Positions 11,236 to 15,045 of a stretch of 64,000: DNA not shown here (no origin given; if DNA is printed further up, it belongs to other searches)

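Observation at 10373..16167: A giant, apparently catalytically dead helicase-nuclease homologue is translationally coupled to an MreB paralogue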

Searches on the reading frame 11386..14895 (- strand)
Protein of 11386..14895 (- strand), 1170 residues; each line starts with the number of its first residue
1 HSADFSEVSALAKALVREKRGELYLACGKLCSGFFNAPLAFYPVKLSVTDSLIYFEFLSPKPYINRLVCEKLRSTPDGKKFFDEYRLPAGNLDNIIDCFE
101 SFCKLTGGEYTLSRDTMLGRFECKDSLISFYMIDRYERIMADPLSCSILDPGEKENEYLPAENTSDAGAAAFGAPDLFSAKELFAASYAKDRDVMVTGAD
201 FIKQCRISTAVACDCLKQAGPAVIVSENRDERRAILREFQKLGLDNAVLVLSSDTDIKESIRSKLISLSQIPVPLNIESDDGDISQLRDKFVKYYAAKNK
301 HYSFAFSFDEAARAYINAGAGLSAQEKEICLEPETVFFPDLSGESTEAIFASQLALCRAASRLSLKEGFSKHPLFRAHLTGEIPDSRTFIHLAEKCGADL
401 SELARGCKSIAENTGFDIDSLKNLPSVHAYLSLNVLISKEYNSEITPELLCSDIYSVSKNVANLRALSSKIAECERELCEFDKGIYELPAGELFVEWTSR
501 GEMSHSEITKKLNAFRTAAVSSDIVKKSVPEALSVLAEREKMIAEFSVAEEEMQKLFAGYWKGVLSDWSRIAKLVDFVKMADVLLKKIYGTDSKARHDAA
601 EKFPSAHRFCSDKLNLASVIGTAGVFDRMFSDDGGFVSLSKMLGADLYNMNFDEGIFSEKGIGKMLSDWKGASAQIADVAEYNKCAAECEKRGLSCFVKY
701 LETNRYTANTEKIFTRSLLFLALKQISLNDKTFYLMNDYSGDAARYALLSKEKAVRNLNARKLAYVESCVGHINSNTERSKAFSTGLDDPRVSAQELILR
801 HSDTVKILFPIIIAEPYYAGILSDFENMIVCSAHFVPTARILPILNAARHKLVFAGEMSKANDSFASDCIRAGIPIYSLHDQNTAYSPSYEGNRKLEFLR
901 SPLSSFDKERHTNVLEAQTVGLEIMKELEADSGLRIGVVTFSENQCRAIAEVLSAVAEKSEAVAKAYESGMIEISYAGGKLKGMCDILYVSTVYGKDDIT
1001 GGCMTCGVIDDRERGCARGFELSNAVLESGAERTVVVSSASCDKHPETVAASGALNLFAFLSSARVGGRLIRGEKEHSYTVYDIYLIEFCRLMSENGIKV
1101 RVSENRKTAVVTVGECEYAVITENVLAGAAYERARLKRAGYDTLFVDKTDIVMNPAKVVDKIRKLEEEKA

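Call 48: search_protein_representatives(alignment_id=A3)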
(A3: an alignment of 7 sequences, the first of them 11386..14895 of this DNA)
Query: 7 sequences, 1172 profile positions. Proteins with E-value up to 0.001 (for the whole library): 2345; up to 1e-10: 676; up to 1e-30: 33. The best 150 are listed.
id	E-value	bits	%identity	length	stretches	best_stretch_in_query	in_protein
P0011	0.0e+00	1787.7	-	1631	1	4-1170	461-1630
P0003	0.0e+00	1687.1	-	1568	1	13-1171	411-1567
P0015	0.0e+00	1686.3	-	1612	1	3-1170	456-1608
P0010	0.0e+00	1513.0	-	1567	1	3-1168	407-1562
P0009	0.0e+00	1369.0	-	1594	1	16-1170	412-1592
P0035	0.0e+00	1332.2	-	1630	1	7-1169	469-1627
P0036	0.0e+00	1192.8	-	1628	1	15-1170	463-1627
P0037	0.0e+00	1180.8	-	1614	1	7-1169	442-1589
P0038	2.5e-247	840.3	-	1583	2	543-1167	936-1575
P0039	1.4e-159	549.6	-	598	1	598-1169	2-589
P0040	3.0e-154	532.0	-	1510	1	16-1166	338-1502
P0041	5.3e-79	282.8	-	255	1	47-293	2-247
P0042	4.3e-72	259.9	-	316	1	861-1171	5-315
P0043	2.7e-66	240.7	-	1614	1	24-962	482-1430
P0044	1.5e-60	221.7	-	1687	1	20-1106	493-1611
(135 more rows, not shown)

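Call 53: find_homologous_proteins(query=A6, max_evalue=1e-20)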
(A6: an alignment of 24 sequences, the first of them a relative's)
Query A6 (24 sequences) (1614 aa, profile of the alignment): 23 proteins with E <= 1e-20 among 8000 candidates.
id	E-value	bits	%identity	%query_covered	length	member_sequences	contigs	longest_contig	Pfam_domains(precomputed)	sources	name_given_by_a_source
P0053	0.0e+0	1695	37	100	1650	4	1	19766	-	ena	-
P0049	0.0e+0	1672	35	100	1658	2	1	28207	-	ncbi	-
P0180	0.0e+0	1670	38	100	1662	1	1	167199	-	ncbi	-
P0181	0.0e+0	1645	40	100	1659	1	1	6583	-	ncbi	-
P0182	0.0e+0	1609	38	100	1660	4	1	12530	-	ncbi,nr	ncbi:MAG: hypothetical protein IKI97_10230 [Clostridia bacterium]|nr:hypothetical protein [Clostridi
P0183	0.0e+0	1588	38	100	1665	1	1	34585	-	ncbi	-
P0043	0.0e+0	1585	100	100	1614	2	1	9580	-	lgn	-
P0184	0.0e+0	1572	38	100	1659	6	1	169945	-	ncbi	-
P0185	0.0e+0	1543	39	100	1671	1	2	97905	-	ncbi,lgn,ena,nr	ncbi:MAG: hypothetical protein IKU43_06195 [Clostridia bacterium]|nr:hypothetical protein [Clostridi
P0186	0.0e+0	1514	87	100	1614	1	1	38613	-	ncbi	-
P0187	0.0e+0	1453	40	100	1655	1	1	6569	-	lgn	-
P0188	0.0e+0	1442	71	100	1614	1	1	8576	-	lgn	-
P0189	0.0e+0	1440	39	100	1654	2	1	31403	-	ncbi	-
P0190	0.0e+0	1413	37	100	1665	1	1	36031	-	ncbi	-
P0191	1.8e-74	269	25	11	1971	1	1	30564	PF11784.14,PF13195.12,PF04480.19,PF13087.13,PF13086.13,PF13604.13,PF13245.13,PF18741.8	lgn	-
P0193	5.8e-70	254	20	88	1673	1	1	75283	PF18741.8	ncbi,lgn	-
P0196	1.2e-46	177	24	17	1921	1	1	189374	PF13195.12,PF13087.13,PF13086.13,PF13604.13,PF13245.13,PF18741.8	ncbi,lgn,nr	nr:DUF4011 domain-containing protein [Sedimentibacter sp.]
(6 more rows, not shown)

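Call 54: find_encoding_contigs(protein=P0180, flank=5000, max_places=1)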
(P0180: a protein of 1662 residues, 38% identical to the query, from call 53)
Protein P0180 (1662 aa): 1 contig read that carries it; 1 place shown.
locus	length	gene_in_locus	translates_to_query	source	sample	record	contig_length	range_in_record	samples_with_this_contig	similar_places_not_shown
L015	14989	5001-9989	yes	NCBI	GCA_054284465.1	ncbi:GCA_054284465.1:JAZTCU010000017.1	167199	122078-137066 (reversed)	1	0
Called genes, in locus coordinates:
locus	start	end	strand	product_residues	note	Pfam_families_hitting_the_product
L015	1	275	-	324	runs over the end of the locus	PF01261:AP_endonuc_2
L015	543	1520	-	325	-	-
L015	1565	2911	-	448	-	PF01229:Glyco_hydro_39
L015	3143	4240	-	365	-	PF01408:GFO_IDH_MocA, PF03447:NAD_binding_3 (weak), PF02894:GFO_IDH_MocA_C, PF22725:GFO_IDH_MocA_C3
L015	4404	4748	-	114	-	-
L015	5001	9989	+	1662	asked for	-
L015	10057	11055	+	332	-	PF00022:Actin, PF06723:MreB_Mbl, PF00012:HSP70, PF14450:FtsA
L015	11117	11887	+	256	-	PF00814:TsaD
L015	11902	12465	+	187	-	PF00156:Pribosyltran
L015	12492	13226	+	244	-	PF03009:GDPD, PF13653:GDPD_2 (weak)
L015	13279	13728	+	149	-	PF01741:MscL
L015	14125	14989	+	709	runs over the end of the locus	-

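Call 55: find_encoding_contigs(protein=P0186, flank=5000, max_places=1)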
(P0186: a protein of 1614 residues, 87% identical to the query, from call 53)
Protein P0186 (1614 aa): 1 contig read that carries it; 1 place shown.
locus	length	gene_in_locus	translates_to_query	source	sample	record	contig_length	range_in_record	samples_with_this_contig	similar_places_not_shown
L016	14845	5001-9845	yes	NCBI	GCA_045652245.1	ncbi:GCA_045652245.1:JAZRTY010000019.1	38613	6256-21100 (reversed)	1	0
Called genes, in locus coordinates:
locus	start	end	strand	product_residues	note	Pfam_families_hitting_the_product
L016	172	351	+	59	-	-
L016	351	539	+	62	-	PF12728:HTH_17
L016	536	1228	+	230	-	PF19808:DUF6291 (weak)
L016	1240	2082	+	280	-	PF00308:Bac_DnaA (faint), PF01695:IstB_IS21, PF20720:nSTAND3 (weak)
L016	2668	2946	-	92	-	-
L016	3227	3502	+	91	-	-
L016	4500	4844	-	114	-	-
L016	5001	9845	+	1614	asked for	-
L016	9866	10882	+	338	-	PF06723:MreB_Mbl, PF00012:HSP70 (weak), PF14450:FtsA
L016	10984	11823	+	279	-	PF01522:Polysacc_deac_1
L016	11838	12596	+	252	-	PF00814:TsaD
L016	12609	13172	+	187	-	PF00156:Pribosyltran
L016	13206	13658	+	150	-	PF01741:MscL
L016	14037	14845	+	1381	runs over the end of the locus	PF00395:SLH, PF13229:Beta_helix (faint)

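Call 56: find_encoding_contigs(protein=P0193, flank=5000, max_places=1)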
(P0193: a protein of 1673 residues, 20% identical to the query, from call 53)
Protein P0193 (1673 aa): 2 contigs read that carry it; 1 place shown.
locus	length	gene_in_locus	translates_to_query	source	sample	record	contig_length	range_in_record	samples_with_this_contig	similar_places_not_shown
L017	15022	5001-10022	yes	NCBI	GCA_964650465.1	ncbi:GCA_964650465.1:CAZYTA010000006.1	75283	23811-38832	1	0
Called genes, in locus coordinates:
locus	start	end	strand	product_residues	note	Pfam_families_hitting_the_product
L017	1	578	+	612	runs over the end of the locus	PF19864:Radical_SAM_N2, PF02310:B12-binding (faint), PF04055:Radical_SAM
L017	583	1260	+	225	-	PF10105:DUF2344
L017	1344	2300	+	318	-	-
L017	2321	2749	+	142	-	PF00717:Peptidase_S24 (weak)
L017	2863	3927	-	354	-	-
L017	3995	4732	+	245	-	PF00483:NTP_transferase, PF01128:IspD (faint), PF12804:NTP_transf_3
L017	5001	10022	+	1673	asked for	PF18741:MTES_1575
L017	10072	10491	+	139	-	-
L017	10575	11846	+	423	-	PF01522:Polysacc_deac_1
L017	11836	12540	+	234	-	-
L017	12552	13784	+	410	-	PF01676:Metalloenzyme, PF10143:PhosphMutase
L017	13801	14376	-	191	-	PF01613:Flavin_Reduct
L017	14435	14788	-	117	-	PF03862:SpoVAC_SpoVAEB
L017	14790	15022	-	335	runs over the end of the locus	PF07451:SpoVAD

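Call 59: predict_structure(alignment_id=A4)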
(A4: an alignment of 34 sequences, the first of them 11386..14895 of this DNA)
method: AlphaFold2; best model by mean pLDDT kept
length: 1170 residues; sequences in the alignment: 34
mean_pLDDT: 83.4   pTM: 0.65
mean pLDDT of the five models: 83.4, 83.1, 81.1, 79.8, 79.7
residues with pLDDT >= 90: 447; 70-90: 561; 50-70: 129; < 50: 33
segments of 3 or more residues with pLDDT < 50: 1-3, 882-893, 998-1000, 1070-1080
pLDDT, mean of each block of 10 residues (from residue 1): 61 68 82 86 79 76 81 86 80 89 88 86 59 79 91 84 67 87 90 88 90 91 90 90 92 88 90 74 89 89 87 91 88 67 80 93 87 87 83 91 93 92 93 93 89 90 90 85 83 79 74 75 71 88 88 89 88 92 93 90 91 88 90 86 87 90 91 90 93 91 92 93 89 88 91 91 91 91 89 84 93 90 92 86 92 83 83 88 40 68 77 89 94 88 87 93 89 77 79 63 56 58 65 84 55 70 66 39 82 90 72 87 69 83 90 91 78
secondary structure, 60 per line:
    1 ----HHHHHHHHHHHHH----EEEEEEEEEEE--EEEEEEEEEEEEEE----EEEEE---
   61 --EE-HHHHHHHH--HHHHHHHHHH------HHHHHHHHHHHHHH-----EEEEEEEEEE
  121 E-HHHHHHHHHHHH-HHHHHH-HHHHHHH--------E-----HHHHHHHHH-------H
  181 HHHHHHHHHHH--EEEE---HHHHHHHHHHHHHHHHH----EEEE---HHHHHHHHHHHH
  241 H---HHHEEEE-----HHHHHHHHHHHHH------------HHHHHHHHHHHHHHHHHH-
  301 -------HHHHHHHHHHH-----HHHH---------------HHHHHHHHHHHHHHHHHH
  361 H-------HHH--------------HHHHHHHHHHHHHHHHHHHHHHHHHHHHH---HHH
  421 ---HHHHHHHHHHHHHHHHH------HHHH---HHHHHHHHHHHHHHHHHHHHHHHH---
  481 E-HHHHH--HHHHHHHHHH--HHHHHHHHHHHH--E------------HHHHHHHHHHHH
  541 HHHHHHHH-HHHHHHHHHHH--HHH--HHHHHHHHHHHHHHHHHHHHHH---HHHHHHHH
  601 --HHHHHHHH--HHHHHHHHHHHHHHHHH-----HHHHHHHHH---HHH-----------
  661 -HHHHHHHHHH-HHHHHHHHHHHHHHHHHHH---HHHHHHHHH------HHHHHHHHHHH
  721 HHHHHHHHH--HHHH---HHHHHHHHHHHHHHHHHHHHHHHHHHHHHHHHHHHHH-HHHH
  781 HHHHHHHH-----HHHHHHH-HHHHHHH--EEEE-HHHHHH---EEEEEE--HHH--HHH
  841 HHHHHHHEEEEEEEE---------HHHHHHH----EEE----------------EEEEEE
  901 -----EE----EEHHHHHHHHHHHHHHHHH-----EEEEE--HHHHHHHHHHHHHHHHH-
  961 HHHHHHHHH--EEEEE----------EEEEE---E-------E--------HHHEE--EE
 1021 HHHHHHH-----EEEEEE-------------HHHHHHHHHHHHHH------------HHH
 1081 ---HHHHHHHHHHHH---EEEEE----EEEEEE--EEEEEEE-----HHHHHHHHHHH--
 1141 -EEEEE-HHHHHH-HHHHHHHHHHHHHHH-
elements in order (helices of 4 or more, strands of 3 or more residues): H5-17 E22-32 E35-48 E53-57 H66-73 H76-85 H92-105 E111-121 H123-134 H136-141 H143-149 H164-172 H180-191 E194-197 H201-217 E222-225 H229-241 E248-251 H257-269 H282-299 H308-318 H324-327 H343-361 H386-414 H424-440 H447-450 H454-477 H483-487 H490-499 H502-513 H529-548 H550-560 H568-589 H593-600 H603-610 H613-629 H635-643 H662-671 H673-691 H695-703 H710-729 H732-735 H739-775 H777-788 H794-800 H802-808 E811-814 H816-821 E825-830 H838-847 E848-855 H865-871 E876-878 E895-900 H914-930 E936-940 H943-959 H961-969 E972-976 E987-991 H1021-1027 E1033-1038 H1052-1065 H1084-1095 E1099-1103 E1108-1113 E1116-1122 H1128-1138 E1142-1146 H1148-1153 H1155-1169

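Call 63: fold_search(model_id=the predicted structure, library=pdb)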
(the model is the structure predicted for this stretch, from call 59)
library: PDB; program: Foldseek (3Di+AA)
matches with E <= 10: 782; with E <= 0.001: 37
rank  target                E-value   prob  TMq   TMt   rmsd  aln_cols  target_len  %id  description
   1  9l5t_Y                8.7e-07  1.00  0.17  0.15  14.0       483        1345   12  Cryo-EM structure of the thermophile spliceosome (state B*Q2) (released 2025-03-12)
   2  5mqf_U                9.5e-07  1.00  0.17  0.15  19.1       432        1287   13  Cryo-EM structure of a human spliceosome activated for step 2 of splicing (C* complex) (released 2017-03-22)
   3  8ftm_B                1.5e-06  1.00  0.15  0.23  24.7       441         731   14  Setx-ssRNA-ADP-SO4 complex (released 2023-10-25)
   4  9l5s_Y                1.6e-06  1.00  0.17  0.15  13.8       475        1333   13  Cryo-EM structure of the thermophile spliceosome (state B*Q1) (released 2025-03-12)
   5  9l5r_Y                3.0e-06  1.00  0.17  0.15  21.2       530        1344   12  Cryo-EM structure of the thermophile spliceosome (state ILS) (released 2025-03-12)
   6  5ean_A                3.2e-06  1.00  0.17  0.19  10.7       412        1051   13  Crystal structure of Dna2 in complex with a 5' overhang DNA (released 2015-11-18)
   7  7a5p_U                3.6e-06  1.00  0.17  0.16  18.0       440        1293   11  Human C Complex Spliceosome - Medium-resolution PERIPHERY (released 2020-10-14)
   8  8ftm_A                3.7e-06  1.00  0.15  0.22  25.6       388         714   14  Setx-ssRNA-ADP-SO4 complex (released 2023-10-25)
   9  2xzo_A                5.5e-06  1.00  0.17  0.29   8.9       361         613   14  Upf1 helicase - RNA complex (released 2011-03-30)
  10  8c6j_U                6.5e-06  1.00  0.17  0.15  18.8       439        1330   12  Human spliceosomal PM5 C* complex (released 2023-07-12)
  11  5eaw_A                6.8e-06  1.00  0.16  0.18  10.9       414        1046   13  Crystal structure of Dna2 nuclease-helicase (released 2015-11-18)
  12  5eax_A                1.2e-05  1.00  0.16  0.18  10.4       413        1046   13  Crystal structure of Dna2 in complex with an ssDNA (released 2015-11-18)
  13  8ro0_Q                1.4e-05  1.00  0.17  0.15  19.3       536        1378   11  Structure of the C. elegans Intron Lariat Spliceosome primed for disassembly (ILS') (released 2024-08-07)
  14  2xzl_A                1.5e-05  1.00  0.15  0.23   7.9       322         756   14  Upf1-RNA complex (released 2011-03-30)
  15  9qwn_A                2.5e-05  1.00  0.18  0.26   6.6       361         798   13  Human UPF1 in complex with the histone stem loop RNA (released 2025-12-03)
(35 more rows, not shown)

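Call 66: find_related_loci(query=A7, collection=metagenome_contigs, flank=4000)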
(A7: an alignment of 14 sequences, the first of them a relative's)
Query A7 (1640 aa) in metagenome_contigs; peptide patterns used: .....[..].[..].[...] (x = any residue, [..] = any of these).
600 stretches matched a pattern (row limit reached: there are more); 4 encode a relative of the query (tblastn E <= 1e-3); 4 distinct loci.
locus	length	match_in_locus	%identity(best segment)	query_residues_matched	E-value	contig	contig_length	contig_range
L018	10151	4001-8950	41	1-1635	0e+0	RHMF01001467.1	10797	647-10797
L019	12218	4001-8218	26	9-1422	7e-143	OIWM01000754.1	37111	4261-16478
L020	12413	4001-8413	27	1-1484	1e-143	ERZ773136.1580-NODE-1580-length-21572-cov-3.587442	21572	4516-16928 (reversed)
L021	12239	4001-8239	27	1-1422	4e-138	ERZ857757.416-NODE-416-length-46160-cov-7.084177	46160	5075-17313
